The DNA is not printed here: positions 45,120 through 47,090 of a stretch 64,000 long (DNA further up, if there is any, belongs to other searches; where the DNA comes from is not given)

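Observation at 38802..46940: Synthase-dependent exopolysaccharide system with unusual fusions: PilZ–GT2 synthase, TM-anchored PgaB-like deacetylase, and a 1521-aa TPR–insert–beta-barrel exporter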

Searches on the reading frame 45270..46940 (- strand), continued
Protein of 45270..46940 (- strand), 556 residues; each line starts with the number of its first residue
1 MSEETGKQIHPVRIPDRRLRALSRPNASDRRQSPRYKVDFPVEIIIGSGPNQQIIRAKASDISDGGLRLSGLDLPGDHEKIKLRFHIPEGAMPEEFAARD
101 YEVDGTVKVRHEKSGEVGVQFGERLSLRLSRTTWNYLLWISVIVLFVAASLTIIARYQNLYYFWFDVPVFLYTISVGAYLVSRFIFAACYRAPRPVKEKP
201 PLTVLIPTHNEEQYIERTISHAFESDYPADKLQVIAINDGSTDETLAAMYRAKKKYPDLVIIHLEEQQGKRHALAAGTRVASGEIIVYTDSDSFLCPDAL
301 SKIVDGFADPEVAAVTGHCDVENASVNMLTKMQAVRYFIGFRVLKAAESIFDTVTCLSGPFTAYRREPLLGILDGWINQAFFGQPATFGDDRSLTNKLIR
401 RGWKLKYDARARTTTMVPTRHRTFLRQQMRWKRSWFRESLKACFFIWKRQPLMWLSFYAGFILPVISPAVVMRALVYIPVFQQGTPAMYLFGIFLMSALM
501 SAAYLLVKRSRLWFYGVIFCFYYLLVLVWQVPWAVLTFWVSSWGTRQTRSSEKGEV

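Call 11: find_homologous_proteins(query=window:45270-46940:-)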
Query window:45270-46940:- (556 aa): 3726 proteins with E <= 0.001 among 8000 candidates; the best 120 are listed.
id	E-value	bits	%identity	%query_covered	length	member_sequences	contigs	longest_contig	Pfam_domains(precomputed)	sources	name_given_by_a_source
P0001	0.0e+0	1015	77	99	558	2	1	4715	PF07238.20,PF13632.13,PF10111.15,PF13506.14,PF13641.13,PF03142.22,PF01644.24,PF00535.33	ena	-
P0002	2.6e-268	910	69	98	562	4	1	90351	PF07238.20,PF13632.13,PF13506.14,PF13641.13,PF03142.22,PF01644.24,PF00535.33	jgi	-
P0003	6.7e-248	842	71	88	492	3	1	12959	PF13506.14,PF13641.13,PF03142.22,PF01644.24,PF00535.33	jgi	-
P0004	2.4e-244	830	63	99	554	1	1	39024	PF07238.20,PF13632.13,PF10111.15,PF13506.14,PF13641.13,PF03142.22,PF01644.24,PF00535.33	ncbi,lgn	-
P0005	1.1e-229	782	60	99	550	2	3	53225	PF07238.20,PF13632.13,PF10111.15,PF13506.14,PF13641.13,PF03142.22,PF01644.24,PF00535.33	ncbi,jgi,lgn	-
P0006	1.3e-227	775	59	96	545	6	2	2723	PF07238.20,PF13632.13,PF10111.15,PF13506.14,PF13641.13,PF03142.22,PF01644.24,PF00535.33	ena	-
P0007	7.5e-226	769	60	97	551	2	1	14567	PF07238.20,PF13632.13,PF10111.15,PF13506.14,PF13641.13,PF03142.22,PF01644.24,PF00535.33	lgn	-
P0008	2.8e-224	764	59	97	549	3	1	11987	PF07238.20,PF13632.13,PF10111.15,PF13506.14,PF13641.13,PF03142.22,PF01644.24,PF00535.33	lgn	-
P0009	2.7e-223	761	58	98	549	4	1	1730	PF07238.20,PF13632.13,PF10111.15,PF13506.14,PF13641.13,PF03142.22,PF01644.24,PF00535.33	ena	-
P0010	5.9e-223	760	59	97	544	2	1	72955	PF07238.20,PF13632.13,PF10111.15,PF13506.14,PF13641.13,PF03142.22,PF01644.24,PF00535.33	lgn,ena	-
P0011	2.0e-221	755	57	98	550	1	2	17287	PF07238.20,PF13632.13,PF10111.15,PF13506.14,PF13641.13,PF03142.22,PF01644.24,PF00535.33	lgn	-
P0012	4.7e-221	754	57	98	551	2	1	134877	PF07238.20,PF13632.13,PF10111.15,PF13506.14,PF13641.13,PF03142.22,PF01644.24,PF00535.33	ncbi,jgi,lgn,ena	-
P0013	8.6e-221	753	59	96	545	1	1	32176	PF07238.20,PF13632.13,PF13506.14,PF13641.13,PF03142.22,PF01644.24,PF00535.33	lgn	-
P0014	6.8e-220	750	57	97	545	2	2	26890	PF07238.20,PF13632.13,PF10111.15,PF13506.14,PF13641.13,PF03142.22,PF01644.24,PF00535.33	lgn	-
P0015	2.9e-219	748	58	97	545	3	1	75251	PF07238.20,PF13632.13,PF13506.14,PF13641.13,PF03142.22,PF01644.24,PF00535.33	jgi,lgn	jgi:hyaluronan synthase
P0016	2.6e-218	744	58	96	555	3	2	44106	PF07238.20,PF13632.13,PF10111.15,PF13506.14,PF13641.13,PF03142.22,PF01644.24,PF00535.33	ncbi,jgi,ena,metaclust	metaclust:\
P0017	3.2e-218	744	57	98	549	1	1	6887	PF07238.20,PF13632.13,PF10111.15,PF13506.14,PF13641.13,PF03142.22,PF01644.24,PF00535.33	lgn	-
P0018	9.4e-218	743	55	98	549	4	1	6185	PF07238.20,PF13632.13,PF10111.15,PF13506.14,PF13641.13,PF03142.22,PF01644.24,PF00535.33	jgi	jgi:hyaluronan synthase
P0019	1.2e-217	742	60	96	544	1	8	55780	PF07238.20,PF13632.13,PF10111.15,PF13506.14,PF13641.13,PF03142.22,PF01644.24,PF00535.33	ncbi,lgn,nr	ncbi:MAG: glycosyltransferase [Verrucomicrobia bacterium]|nr:glycosyltransferase [Verrucomicrobiota 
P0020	1.2e-217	742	58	98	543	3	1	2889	PF07238.20,PF13632.13,PF10111.15,PF13506.14,PF13641.13,PF03142.22,PF01644.24,PF00535.33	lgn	-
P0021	1.5e-217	742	60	96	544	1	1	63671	PF07238.20,PF13632.13,PF10111.15,PF13506.14,PF13641.13,PF03142.22,PF01644.24,PF00535.33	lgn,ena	-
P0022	1.8e-217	742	58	97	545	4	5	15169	PF07238.20,PF13632.13,PF13506.14,PF13641.13,PF03142.22,PF01644.24,PF00535.33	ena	-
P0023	1.9e-217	742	57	97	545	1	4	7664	PF07238.20,PF13632.13,PF13506.14,PF13641.13,PF03142.22,PF01644.24,PF00535.33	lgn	-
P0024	2.2e-217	741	58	98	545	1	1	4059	PF07238.20,PF13632.13,PF10111.15,PF13506.14,PF13641.13,PF03142.22,PF01644.24,PF00535.33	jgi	-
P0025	2.4e-217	741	57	96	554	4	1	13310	PF07238.20,PF13632.13,PF10111.15,PF13506.14,PF13641.13,PF03142.22,PF01644.24,PF00535.33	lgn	-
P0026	4.5e-217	740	58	96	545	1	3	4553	PF07238.20,PF13632.13,PF13506.14,PF13641.13,PF03142.22,PF01644.24,PF00535.33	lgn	-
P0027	5.6e-217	740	58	96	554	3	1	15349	PF07238.20,PF13632.13,PF13506.14,PF13641.13,PF03142.22,PF01644.24,PF00535.33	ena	-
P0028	1.2e-216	739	56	99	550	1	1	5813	PF07238.20,PF13632.13,PF10111.15,PF13506.14,PF13641.13,PF03142.22,PF01644.24,PF00535.33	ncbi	-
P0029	6.4e-216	737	58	98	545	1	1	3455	PF07238.20,PF13632.13,PF10111.15,PF13506.14,PF13641.13,PF03142.22,PF01644.24,PF00535.33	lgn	-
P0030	8.5e-216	736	58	98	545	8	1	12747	PF07238.20,PF13632.13,PF10111.15,PF13506.14,PF13641.13,PF03142.22,PF01644.24,PF00535.33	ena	-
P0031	1.1e-215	736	58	97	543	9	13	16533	PF07238.20,PF13632.13,PF10111.15,PF13506.14,PF13641.13,PF03142.22,PF01644.24,PF00535.33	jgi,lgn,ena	jgi:hyaluronan synthase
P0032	1.2e-215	736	56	98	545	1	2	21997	PF07238.20,PF13632.13,PF10111.15,PF13506.14,PF13641.13,PF03142.22,PF01644.24,PF00535.33,PF13704.14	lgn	-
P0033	1.4e-215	736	56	99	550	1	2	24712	PF07238.20,PF13632.13,PF10111.15,PF13506.14,PF13641.13,PF03142.22,PF01644.24,PF00535.33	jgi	jgi:hyaluronan synthase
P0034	1.7e-215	735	56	97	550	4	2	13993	PF07238.20,PF13632.13,PF10111.15,PF13506.14,PF13641.13,PF03142.22,PF01644.24,PF00535.33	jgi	-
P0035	2.7e-215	735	56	98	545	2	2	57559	PF07238.20,PF13632.13,PF10111.15,PF13506.14,PF13641.13,PF03142.22,PF01644.24,PF00535.33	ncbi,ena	-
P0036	3.5e-215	734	57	97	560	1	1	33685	PF07238.20,PF13632.13,PF10111.15,PF13506.14,PF13641.13,PF03142.22,PF01644.24,PF00535.33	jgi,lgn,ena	-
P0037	5.9e-215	733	59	93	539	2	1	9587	PF07238.20,PF13632.13,PF10111.15,PF13506.14,PF13641.13,PF03142.22,PF01644.24,PF00535.33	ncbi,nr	ncbi:MAG TPA: glycosyltransferase [Arenicellales bacterium]|nr:glycosyltransferase [Arenicellales ba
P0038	8.0e-215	733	57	98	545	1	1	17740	PF07238.20,PF13632.13,PF10111.15,PF13506.14,PF13641.13,PF03142.22,PF01644.24,PF00535.33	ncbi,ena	-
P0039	9.8e-215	733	57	97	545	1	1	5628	PF07238.20,PF13632.13,PF10111.15,PF13506.14,PF13641.13,PF03142.22,PF01644.24,PF00535.33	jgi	jgi:hyaluronan synthase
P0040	1.0e-214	733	57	98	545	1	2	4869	PF07238.20,PF13632.13,PF10111.15,PF13506.14,PF13641.13,PF03142.22,PF01644.24,PF00535.33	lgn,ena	-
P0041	1.3e-214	732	58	97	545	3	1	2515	PF07238.20,PF13632.13,PF10111.15,PF13506.14,PF13641.13,PF03142.22,PF01644.24,PF00535.33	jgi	jgi:hyaluronan synthase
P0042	1.5e-214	732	57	97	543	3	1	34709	PF07238.20,PF13632.13,PF10111.15,PF13506.14,PF13641.13,PF03142.22,PF01644.24,PF00535.33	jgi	-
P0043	2.3e-214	732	57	98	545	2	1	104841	PF07238.20,PF13632.13,PF10111.15,PF13506.14,PF13641.13,PF03142.22,PF01644.24,PF00535.33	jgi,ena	-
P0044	2.7e-214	731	58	98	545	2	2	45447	PF07238.20,PF13632.13,PF10111.15,PF13506.14,PF13641.13,PF03142.22,PF01644.24,PF00535.33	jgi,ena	-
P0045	3.6e-214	731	57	96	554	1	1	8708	PF07238.20,PF13632.13,PF10111.15,PF13506.14,PF13641.13,PF03142.22,PF01644.24,PF00535.33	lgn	-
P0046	4.0e-214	731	57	98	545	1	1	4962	PF07238.20,PF13632.13,PF10111.15,PF13506.14,PF13641.13,PF03142.22,PF01644.24,PF00535.33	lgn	-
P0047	6.4e-214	730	56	98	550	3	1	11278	PF07238.20,PF13632.13,PF10111.15,PF13506.14,PF13641.13,PF03142.22,PF01644.24,PF00535.33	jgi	-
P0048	6.5e-214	730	58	95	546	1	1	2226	PF07238.20,PF13632.13,PF13506.14,PF13641.13,PF03142.22,PF01644.24,PF00535.33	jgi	-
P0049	7.5e-214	730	57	97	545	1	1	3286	PF07238.20,PF13632.13,PF10111.15,PF13506.14,PF13641.13,PF03142.22,PF01644.24,PF00535.33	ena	-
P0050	9.1e-214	730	57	97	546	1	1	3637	PF07238.20,PF13632.13,PF13506.14,PF13641.13,PF03142.22,PF01644.24,PF00535.33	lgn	-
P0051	9.1e-214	730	57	98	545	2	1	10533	PF07238.20,PF13632.13,PF10111.15,PF13506.14,PF13641.13,PF03142.22,PF01644.24,PF00535.33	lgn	-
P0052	1.4e-213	729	57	97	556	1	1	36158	PF07238.20,PF13632.13,PF10111.15,PF13506.14,PF13641.13,PF03142.22,PF01644.24,PF00535.33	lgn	-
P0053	1.5e-213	729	57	98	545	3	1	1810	PF07238.20,PF13632.13,PF10111.15,PF13506.14,PF13641.13,PF03142.22,PF01644.24,PF00535.33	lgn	-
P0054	2.3e-213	728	57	98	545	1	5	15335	PF07238.20,PF13632.13,PF10111.15,PF13506.14,PF13641.13,PF03142.22,PF01644.24,PF00535.33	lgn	-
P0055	4.9e-213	727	58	97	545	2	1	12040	PF07238.20,PF13632.13,PF10111.15,PF13506.14,PF13641.13,PF03142.22,PF01644.24,PF00535.33,PF13704.14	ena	-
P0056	5.6e-213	727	57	97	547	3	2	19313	PF07238.20,PF13632.13,PF10111.15,PF13506.14,PF13641.13,PF03142.22,PF01644.24,PF00535.33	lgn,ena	-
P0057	7.3e-213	727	56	97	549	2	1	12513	PF07238.20,PF10111.15,PF13506.14,PF13641.13,PF03142.22,PF01644.24,PF00535.33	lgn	-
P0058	8.4e-213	726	55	97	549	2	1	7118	PF07238.20,PF13632.13,PF10111.15,PF13506.14,PF13641.13,PF03142.22,PF01644.24,PF00535.33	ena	-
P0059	9.0e-213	726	57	98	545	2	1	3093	PF07238.20,PF13632.13,PF10111.15,PF13506.14,PF13641.13,PF03142.22,PF01644.24,PF00535.33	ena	-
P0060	9.9e-213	726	57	97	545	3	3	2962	PF07238.20,PF13632.13,PF10111.15,PF13506.14,PF13641.13,PF03142.22,PF01644.24,PF00535.33,PF13704.14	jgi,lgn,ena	-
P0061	2.9e-212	725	57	98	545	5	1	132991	PF07238.20,PF13632.13,PF10111.15,PF13506.14,PF13641.13,PF03142.22,PF01644.24,PF00535.33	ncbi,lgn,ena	-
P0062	3.3e-212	724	56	97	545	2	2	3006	PF07238.20,PF13632.13,PF10111.15,PF13506.14,PF13641.13,PF03142.22,PF01644.24,PF00535.33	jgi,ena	-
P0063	5.0e-212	724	57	97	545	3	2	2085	PF07238.20,PF13632.13,PF13506.14,PF13641.13,PF03142.22,PF01644.24,PF00535.33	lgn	-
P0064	5.2e-212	724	55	100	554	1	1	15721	PF07238.20,PF13632.13,PF10111.15,PF13506.14,PF13641.13,PF03142.22,PF01644.24,PF00535.33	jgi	-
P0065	1.1e-211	723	57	98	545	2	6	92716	PF07238.20,PF13632.13,PF10111.15,PF13506.14,PF13641.13,PF03142.22,PF01644.24,PF00535.33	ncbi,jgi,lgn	jgi:hyaluronan synthase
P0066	3.3e-211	721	58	93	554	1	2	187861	PF07238.20,PF13632.13,PF10111.15,PF13506.14,PF13641.13,PF03142.22,PF01644.24,PF00535.33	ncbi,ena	-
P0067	4.6e-211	721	56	96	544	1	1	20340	PF07238.20,PF13632.13,PF10111.15,PF13506.14,PF13641.13,PF03142.22,PF01644.24,PF00535.33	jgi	-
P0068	4.7e-211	721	57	96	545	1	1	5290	PF07238.20,PF13632.13,PF10111.15,PF13506.14,PF13641.13,PF03142.22,PF01644.24,PF00535.33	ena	-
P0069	5.0e-211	720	58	97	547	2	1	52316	PF07238.20,PF13632.13,PF13506.14,PF13641.13,PF03142.22,PF01644.24,PF00535.33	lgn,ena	-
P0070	7.9e-211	720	56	98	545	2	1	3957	PF07238.20,PF13632.13,PF10111.15,PF13506.14,PF13641.13,PF03142.22,PF01644.24,PF00535.33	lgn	-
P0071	8.0e-211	720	57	97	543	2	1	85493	PF07238.20,PF13632.13,PF13506.14,PF13641.13,PF03142.22,PF01644.24,PF00535.33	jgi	-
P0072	8.4e-211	720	56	97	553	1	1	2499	PF07238.20,PF13632.13,PF10111.15,PF13506.14,PF13641.13,PF03142.22,PF01644.24,PF00535.33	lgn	-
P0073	9.9e-211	719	55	97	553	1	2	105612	PF07238.20,PF13632.13,PF10111.15,PF13506.14,PF13641.13,PF03142.22,PF01644.24,PF00535.33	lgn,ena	-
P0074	1.4e-210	719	57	96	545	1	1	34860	PF07238.20,PF13632.13,PF10111.15,PF13506.14,PF13641.13,PF03142.22,PF01644.24,PF00535.33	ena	-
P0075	1.8e-210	719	56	98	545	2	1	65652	PF07238.20,PF13632.13,PF10111.15,PF13506.14,PF13641.13,PF03142.22,PF01644.24,PF00535.33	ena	-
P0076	1.9e-210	719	57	98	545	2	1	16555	PF07238.20,PF13632.13,PF10111.15,PF13506.14,PF13641.13,PF03142.22,PF01644.24,PF00535.33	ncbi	-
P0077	2.9e-210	718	56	98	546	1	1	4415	PF07238.20,PF13632.13,PF13506.14,PF13641.13,PF03142.22,PF01644.24,PF00535.33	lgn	-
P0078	3.1e-210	718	57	96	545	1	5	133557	PF07238.20,PF13632.13,PF10111.15,PF13506.14,PF13641.13,PF03142.22,PF01644.24,PF00535.33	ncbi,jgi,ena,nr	ncbi:MAG TPA: glycosyltransferase [Kiritimatiellia bacterium]|nr:glycosyltransferase [Kiritimatielli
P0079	4.2e-210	717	56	96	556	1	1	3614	PF07238.20,PF13632.13,PF10111.15,PF13506.14,PF13641.13,PF03142.22,PF01644.24,PF00535.33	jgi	jgi:hyaluronan synthase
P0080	5.3e-210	717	57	96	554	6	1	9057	PF07238.20,PF13632.13,PF10111.15,PF13506.14,PF13641.13,PF03142.22,PF01644.24,PF00535.33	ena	-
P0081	5.6e-210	717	54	100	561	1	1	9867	PF07238.20,PF13632.13,PF10111.15,PF13506.14,PF13641.13,PF03142.22,PF01644.24,PF00535.33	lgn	-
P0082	6.5e-210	717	57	96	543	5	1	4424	PF07238.20,PF13632.13,PF10111.15,PF13506.14,PF13641.13,PF03142.22,PF01644.24,PF00535.33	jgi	jgi:hyaluronan synthase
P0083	7.2e-210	717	56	98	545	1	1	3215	PF07238.20,PF13632.13,PF10111.15,PF13506.14,PF13641.13,PF03142.22,PF01644.24,PF00535.33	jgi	jgi:hyaluronan synthase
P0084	7.6e-210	717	56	97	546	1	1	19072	PF07238.20,PF13632.13,PF10111.15,PF13506.14,PF13641.13,PF03142.22,PF01644.24,PF00535.33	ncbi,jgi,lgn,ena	-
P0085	9.6e-210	716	58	96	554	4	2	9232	PF07238.20,PF13632.13,PF10111.15,PF13506.14,PF13641.13,PF03142.22,PF01644.24,PF00535.33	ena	-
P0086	9.9e-210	716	57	98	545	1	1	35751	PF07238.20,PF13632.13,PF10111.15,PF13506.14,PF13641.13,PF03142.22,PF01644.24,PF00535.33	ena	-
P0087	1.1e-209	716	56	98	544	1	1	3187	PF07238.20,PF13632.13,PF13506.14,PF13641.13,PF03142.22,PF01644.24,PF00535.33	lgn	-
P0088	1.9e-209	715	58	97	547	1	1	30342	PF07238.20,PF13632.13,PF13506.14,PF13641.13,PF03142.22,PF01644.24,PF00535.33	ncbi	-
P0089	2.0e-209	715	56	98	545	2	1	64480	PF07238.20,PF13632.13,PF13506.14,PF13641.13,PF03142.22,PF01644.24,PF00535.33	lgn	-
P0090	3.8e-209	714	57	97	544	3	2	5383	PF07238.20,PF13632.13,PF10111.15,PF13506.14,PF13641.13,PF03142.22,PF01644.24,PF00535.33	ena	-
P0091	5.0e-209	714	57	96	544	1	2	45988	PF07238.20,PF13632.13,PF10111.15,PF13506.14,PF13641.13,PF03142.22,PF01644.24,PF00535.33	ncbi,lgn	-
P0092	1.0e-208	713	57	96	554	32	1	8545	PF07238.20,PF13632.13,PF10111.15,PF13506.14,PF13641.13,PF03142.22,PF01644.24,PF00535.33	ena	-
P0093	1.7e-208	712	57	96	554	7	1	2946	PF07238.20,PF13632.13,PF10111.15,PF13506.14,PF13641.13,PF03142.22,PF01644.24,PF00535.33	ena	-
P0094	2.3e-208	712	57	98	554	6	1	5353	PF07238.20,PF13632.13,PF10111.15,PF13506.14,PF13641.13,PF03142.22,PF01644.24,PF00535.33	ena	-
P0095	2.7e-208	711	56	96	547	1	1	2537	PF07238.20,PF13632.13,PF10111.15,PF13506.14,PF13641.13,PF03142.22,PF01644.24,PF00535.33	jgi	jgi:hyaluronan synthase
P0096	3.1e-208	711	56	98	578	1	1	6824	PF07238.20,PF13632.13,PF10111.15,PF13506.14,PF13641.13,PF03142.22,PF01644.24,PF00535.33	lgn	-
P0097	3.6e-208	711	56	97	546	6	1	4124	PF07238.20,PF13632.13,PF10111.15,PF13506.14,PF13641.13,PF03142.22,PF01644.24,PF00535.33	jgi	jgi:hyaluronan synthase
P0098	4.0e-208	711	55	98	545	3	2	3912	PF07238.20,PF13632.13,PF10111.15,PF13506.14,PF13641.13,PF03142.22,PF01644.24,PF00535.33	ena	-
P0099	1.0e-207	710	56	97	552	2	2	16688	PF07238.20,PF13632.13,PF10111.15,PF13506.14,PF13641.13,PF03142.22,PF01644.24,PF00535.33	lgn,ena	-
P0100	2.6e-207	708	54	98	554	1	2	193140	PF07238.20,PF13632.13,PF10111.15,PF13506.14,PF13641.13,PF03142.22,PF01644.24,PF00535.33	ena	-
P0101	2.6e-207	708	56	97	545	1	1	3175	PF07238.20,PF13632.13,PF10111.15,PF13506.14,PF13641.13,PF03142.22,PF01644.24,PF00535.33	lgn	-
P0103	6.1e-207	707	55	97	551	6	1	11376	PF07238.20,PF13632.13,PF10111.15,PF13506.14,PF13641.13,PF03142.22,PF01644.24,PF00535.33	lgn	-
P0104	6.3e-207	707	55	98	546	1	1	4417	PF07238.20,PF13632.13,PF13506.14,PF13641.13,PF03142.22,PF01644.24,PF00535.33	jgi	jgi:hyaluronan synthase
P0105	1.0e-206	706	53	98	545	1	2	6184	PF07238.20,PF13632.13,PF10111.15,PF13506.14,PF13641.13,PF03142.22,PF01644.24,PF00535.33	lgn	-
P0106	1.0e-206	706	56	94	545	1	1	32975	PF07238.20,PF13632.13,PF10111.15,PF13506.14,PF13641.13,PF03142.22,PF01644.24,PF00535.33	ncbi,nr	ncbi:MAG: glycosyltransferase [Proteobacteria bacterium]|nr:glycosyltransferase [Pseudomonadota bact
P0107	1.9e-206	705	55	96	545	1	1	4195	PF07238.20,PF13632.13,PF10111.15,PF13506.14,PF13641.13,PF03142.22,PF01644.24,PF00535.33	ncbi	-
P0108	3.2e-206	705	54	98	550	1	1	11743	PF07238.20,PF13632.13,PF10111.15,PF13506.14,PF13641.13,PF03142.22,PF01644.24,PF00535.33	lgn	-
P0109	3.7e-206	704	55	96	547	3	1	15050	PF07238.20,PF13632.13,PF13506.14,PF13641.13,PF03142.22,PF01644.24,PF00535.33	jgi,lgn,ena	-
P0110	3.8e-206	704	55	97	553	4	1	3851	PF07238.20,PF13632.13,PF10111.15,PF13506.14,PF13641.13,PF03142.22,PF01644.24,PF00535.33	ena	-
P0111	3.9e-206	704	55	98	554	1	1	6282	PF07238.20,PF13632.13,PF10111.15,PF13506.14,PF13641.13,PF03142.22,PF01644.24,PF00535.33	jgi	jgi:hyaluronan synthase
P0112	4.9e-206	704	54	98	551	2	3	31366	PF07238.20,PF13632.13,PF10111.15,PF13506.14,PF13641.13,PF03142.22,PF01644.24,PF00535.33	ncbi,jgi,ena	jgi:hyaluronan synthase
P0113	6.5e-206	704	56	96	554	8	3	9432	PF07238.20,PF13632.13,PF10111.15,PF13506.14,PF13641.13,PF03142.22,PF01644.24,PF00535.33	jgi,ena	-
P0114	1.2e-205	703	55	97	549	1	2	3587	PF07238.20,PF13632.13,PF10111.15,PF13506.14,PF13641.13,PF03142.22,PF01644.24,PF00535.33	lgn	-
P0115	1.6e-205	702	56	96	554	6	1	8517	PF07238.20,PF13632.13,PF10111.15,PF13506.14,PF13641.13,PF03142.22,PF01644.24,PF00535.33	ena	-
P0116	2.0e-205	702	56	97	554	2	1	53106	PF07238.20,PF13632.13,PF13506.14,PF13641.13,PF03142.22,PF01644.24,PF00535.33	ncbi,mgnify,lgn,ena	mgnify:CR=1 FL=1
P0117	2.2e-205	702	56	97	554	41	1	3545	PF07238.20,PF13632.13,PF10111.15,PF13506.14,PF13641.13,PF03142.22,PF01644.24,PF00535.33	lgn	-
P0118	2.8e-205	701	56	96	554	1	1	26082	PF07238.20,PF13632.13,PF13506.14,PF13641.13,PF03142.22,PF01644.24,PF00535.33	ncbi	ncbi:MAG: glycosyltransferase [Kiritimatiellia bacterium]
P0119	5.1e-205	701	55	97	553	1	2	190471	PF07238.20,PF13632.13,PF10111.15,PF13506.14,PF13641.13,PF03142.22,PF01644.24,PF00535.33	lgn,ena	-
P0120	8.5e-205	700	56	96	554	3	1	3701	PF07238.20,PF13632.13,PF10111.15,PF13506.14,PF13641.13,PF03142.22,PF01644.24,PF00535.33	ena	-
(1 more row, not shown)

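Call 13: find_encoding_contigs(protein=P0002, flank=10000, max_places=2)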
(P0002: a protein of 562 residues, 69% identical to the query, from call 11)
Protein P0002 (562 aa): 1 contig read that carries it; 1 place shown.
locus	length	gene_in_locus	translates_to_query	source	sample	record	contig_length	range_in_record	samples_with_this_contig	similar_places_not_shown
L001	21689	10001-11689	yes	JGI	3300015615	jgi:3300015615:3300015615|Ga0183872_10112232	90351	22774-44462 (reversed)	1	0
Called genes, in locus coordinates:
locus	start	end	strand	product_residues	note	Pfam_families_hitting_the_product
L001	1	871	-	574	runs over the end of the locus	PF00072:Response_reg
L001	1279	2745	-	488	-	PF00587:tRNA-synt_2b, PF03129:HGTP_anticodon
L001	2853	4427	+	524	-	PF16697:Yop-YscD_cpl, PF00498:FHA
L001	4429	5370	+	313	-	PF01734:Patatin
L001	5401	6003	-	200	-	PF24675:NpmA (weak), PF02390:Methyltransf_4, PF13847:Methyltransf_31 (weak)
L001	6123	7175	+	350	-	PF01370:Epimerase, PF02719:Polysacc_synt_2 (weak), PF04321:RmlD_sub_bind, PF16363:GDP_Man_Dehyd, PF07993:NAD_binding_4 (weak)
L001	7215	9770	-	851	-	PF00072:Response_reg, PF13185:GAF_2 (faint), PF00990:GGDEF, PF00072:Response_reg, PF13487:HD_5, PF01966:HD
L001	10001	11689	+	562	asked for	PF07238:PilZ, PF13506:Glyco_transf_21, PF00535:Glycos_transf_2, PF13641:Glyco_tranf_2_3, PF03142:Chitin_synth_2, PF01644:Chitin_synth_1, PF13632:Glyco_trans_2_3 (weak)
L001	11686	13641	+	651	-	-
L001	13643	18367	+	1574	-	PF00515:TPR_1 (faint), PF07719:TPR_2 (faint), PF13181:TPR_8 (faint), PF13374:TPR_10 (faint), PF13414:TPR_11 (faint), PF13432:TPR_16 (weak), PF14559:TPR_19 (weak), PF13432:TPR_16 (weak), +9 more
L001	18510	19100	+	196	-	PF00475:IGPD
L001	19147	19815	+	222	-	PF00117:GATase, PF01174:SNO (faint), PF07685:GATase_3 (weak)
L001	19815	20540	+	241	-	PF00977:His_biosynth, PF01207:Dus (faint), PF03060:NMO (faint)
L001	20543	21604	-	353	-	PF02424:ApbE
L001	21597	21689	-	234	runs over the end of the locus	PF00970:FAD_binding_6, PF00175:NAD_binding_1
